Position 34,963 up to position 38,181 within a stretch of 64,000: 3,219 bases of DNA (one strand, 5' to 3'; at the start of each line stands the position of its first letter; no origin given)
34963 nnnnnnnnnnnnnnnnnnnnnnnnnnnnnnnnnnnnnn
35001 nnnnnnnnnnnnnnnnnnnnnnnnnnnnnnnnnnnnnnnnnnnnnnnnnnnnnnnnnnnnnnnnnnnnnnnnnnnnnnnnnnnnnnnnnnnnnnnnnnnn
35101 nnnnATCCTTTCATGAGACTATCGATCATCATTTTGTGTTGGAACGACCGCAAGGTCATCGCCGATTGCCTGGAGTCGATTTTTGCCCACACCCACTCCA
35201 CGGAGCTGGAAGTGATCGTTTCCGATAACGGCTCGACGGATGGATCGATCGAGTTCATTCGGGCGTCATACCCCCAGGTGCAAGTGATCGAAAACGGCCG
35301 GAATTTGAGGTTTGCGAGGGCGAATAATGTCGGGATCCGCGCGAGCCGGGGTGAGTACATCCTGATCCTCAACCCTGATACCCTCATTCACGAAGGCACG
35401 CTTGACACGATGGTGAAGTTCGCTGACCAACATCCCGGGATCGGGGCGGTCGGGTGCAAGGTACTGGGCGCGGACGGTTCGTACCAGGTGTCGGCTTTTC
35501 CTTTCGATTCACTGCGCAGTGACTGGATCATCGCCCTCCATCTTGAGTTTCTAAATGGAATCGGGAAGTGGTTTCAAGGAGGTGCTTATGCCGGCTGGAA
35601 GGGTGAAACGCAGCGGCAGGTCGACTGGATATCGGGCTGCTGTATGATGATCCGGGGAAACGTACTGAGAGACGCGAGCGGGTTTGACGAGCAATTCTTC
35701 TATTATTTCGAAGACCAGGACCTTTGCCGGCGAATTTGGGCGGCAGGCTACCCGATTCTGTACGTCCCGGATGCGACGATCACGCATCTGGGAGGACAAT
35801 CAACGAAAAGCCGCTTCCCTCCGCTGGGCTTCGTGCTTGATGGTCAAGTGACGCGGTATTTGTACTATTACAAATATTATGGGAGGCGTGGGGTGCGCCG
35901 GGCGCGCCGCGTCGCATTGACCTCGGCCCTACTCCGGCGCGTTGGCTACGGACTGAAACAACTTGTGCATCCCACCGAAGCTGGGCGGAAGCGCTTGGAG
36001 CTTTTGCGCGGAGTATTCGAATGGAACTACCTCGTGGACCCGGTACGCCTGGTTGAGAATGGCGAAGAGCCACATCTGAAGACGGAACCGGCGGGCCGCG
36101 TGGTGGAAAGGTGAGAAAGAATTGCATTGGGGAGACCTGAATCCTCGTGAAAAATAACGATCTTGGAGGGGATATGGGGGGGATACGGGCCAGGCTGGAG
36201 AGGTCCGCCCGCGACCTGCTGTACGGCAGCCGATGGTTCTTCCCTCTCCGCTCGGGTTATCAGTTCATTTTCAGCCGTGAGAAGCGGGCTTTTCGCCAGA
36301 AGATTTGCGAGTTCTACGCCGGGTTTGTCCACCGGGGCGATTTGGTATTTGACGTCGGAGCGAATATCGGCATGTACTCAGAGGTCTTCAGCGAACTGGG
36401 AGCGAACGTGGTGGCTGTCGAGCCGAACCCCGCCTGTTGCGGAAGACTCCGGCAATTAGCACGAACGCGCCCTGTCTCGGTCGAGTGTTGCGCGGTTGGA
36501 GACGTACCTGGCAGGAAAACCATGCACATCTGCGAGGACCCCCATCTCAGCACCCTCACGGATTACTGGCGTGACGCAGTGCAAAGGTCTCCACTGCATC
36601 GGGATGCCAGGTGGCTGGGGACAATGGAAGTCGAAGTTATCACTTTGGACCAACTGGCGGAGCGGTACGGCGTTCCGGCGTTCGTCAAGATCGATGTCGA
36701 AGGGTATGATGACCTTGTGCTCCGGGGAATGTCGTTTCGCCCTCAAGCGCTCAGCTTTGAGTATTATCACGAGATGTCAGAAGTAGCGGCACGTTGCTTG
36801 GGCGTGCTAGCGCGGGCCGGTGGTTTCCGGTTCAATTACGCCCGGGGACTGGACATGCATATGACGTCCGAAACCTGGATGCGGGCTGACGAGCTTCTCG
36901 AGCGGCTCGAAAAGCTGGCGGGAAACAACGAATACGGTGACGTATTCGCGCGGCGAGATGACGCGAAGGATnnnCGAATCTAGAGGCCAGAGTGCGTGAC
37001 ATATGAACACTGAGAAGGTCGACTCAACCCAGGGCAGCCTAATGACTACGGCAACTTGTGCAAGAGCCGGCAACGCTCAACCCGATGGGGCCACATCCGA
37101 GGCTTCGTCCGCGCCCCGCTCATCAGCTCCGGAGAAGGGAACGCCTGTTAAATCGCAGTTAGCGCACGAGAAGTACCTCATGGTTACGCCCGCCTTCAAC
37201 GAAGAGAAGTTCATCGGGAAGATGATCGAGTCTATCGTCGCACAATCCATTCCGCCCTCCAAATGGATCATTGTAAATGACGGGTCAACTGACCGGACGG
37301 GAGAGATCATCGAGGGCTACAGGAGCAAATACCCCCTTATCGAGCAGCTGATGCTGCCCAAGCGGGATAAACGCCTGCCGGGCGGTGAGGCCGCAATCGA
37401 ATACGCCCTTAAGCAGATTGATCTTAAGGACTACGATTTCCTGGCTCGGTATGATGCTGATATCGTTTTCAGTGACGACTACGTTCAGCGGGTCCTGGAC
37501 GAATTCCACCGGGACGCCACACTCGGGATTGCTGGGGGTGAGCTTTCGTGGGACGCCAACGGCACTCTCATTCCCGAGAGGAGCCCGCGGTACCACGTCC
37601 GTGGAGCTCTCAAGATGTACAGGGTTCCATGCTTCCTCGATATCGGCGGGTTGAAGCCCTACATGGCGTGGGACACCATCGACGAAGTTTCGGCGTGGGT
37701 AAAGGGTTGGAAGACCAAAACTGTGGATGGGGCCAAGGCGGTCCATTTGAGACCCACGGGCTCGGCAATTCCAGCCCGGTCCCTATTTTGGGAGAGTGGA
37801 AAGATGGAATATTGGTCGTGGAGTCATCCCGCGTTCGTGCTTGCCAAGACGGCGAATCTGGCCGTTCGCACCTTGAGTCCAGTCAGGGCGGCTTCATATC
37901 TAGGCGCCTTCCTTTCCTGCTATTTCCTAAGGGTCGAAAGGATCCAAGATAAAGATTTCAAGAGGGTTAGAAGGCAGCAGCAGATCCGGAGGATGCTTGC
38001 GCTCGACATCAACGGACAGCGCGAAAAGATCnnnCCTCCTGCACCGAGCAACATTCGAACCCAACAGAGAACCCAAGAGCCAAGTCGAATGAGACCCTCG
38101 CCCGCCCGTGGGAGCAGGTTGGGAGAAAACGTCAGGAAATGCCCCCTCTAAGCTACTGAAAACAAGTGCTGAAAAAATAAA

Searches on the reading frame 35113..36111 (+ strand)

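Call 15: search_protein_families(library=pfam, proteins=[window:35113-36111:+], max_evalue=0.001)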
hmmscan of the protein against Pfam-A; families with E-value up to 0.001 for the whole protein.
window:35113-36111:+ (333 aa): 5 families
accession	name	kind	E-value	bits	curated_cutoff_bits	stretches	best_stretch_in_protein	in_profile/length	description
PF00535.33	Glycos_transf_2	-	6e-24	85.3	23.3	1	4-117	1-116/168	Glycosyl transferase family 2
PF13641.12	Glyco_tranf_2_3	-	9.9e-23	81.8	27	1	3-231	3-217/230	Glycosyltransferase like family 2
PF13632.12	Glyco_trans_2_3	-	2.4e-09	37.7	27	1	82-271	1-161/198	Glycosyl transferase family group 2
PF10111.15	Glyco_tranf_2_2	-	5.4e-06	26.5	27.3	0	12-104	9-106/276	Glycosyltransferase like family 2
PF13712.12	Glyco_tranf_2_5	-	1.1e-05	25.7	27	1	65-216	39-178/210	Glycosyltransferase like family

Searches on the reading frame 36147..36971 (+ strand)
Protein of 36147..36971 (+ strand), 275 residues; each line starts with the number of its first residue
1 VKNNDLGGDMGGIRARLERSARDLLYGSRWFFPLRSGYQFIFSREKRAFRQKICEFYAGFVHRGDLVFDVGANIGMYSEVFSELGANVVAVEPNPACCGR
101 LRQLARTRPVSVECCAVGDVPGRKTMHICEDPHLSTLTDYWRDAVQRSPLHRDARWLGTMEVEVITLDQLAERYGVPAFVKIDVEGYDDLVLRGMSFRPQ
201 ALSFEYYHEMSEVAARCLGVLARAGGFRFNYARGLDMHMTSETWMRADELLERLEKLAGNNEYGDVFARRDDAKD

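Call 15: search_protein_families(library=pfam, proteins=[window:36147-36971:+], max_evalue=0.001)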
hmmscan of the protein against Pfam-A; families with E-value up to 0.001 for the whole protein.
window:36147-36971:+ (275 aa): 1 family
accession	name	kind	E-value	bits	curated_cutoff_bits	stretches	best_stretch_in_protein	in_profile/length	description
PF05050.19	Methyltransf_21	-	1.9e-16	61.1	22.7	1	69-213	1-155/173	Methyltransferase FkbM domain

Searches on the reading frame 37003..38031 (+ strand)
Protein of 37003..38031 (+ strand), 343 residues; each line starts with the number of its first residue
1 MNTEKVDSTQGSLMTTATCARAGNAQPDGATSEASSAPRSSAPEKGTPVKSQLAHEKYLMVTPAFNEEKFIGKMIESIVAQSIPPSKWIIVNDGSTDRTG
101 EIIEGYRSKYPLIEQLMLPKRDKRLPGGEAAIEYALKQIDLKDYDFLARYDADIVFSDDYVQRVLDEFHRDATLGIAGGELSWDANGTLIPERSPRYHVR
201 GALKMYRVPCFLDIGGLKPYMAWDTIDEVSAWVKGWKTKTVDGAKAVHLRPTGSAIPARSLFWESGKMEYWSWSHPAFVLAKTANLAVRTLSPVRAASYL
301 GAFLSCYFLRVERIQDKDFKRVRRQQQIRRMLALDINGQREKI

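Call 15: search_protein_families(library=pfam, proteins=[window:37003-38031:+], max_evalue=0.001)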
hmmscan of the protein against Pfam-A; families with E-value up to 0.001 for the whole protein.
window:37003-38031:+ (343 aa): 2 families
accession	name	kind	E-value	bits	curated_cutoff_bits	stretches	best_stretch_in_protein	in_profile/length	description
PF00535.33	Glycos_transf_2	-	1e-18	68.2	23.3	1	61-189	3-124/168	Glycosyl transferase family 2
PF13641.12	Glyco_tranf_2_3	-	3.3e-11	44.1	27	1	59-206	4-145/230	Glycosyltransferase like family 2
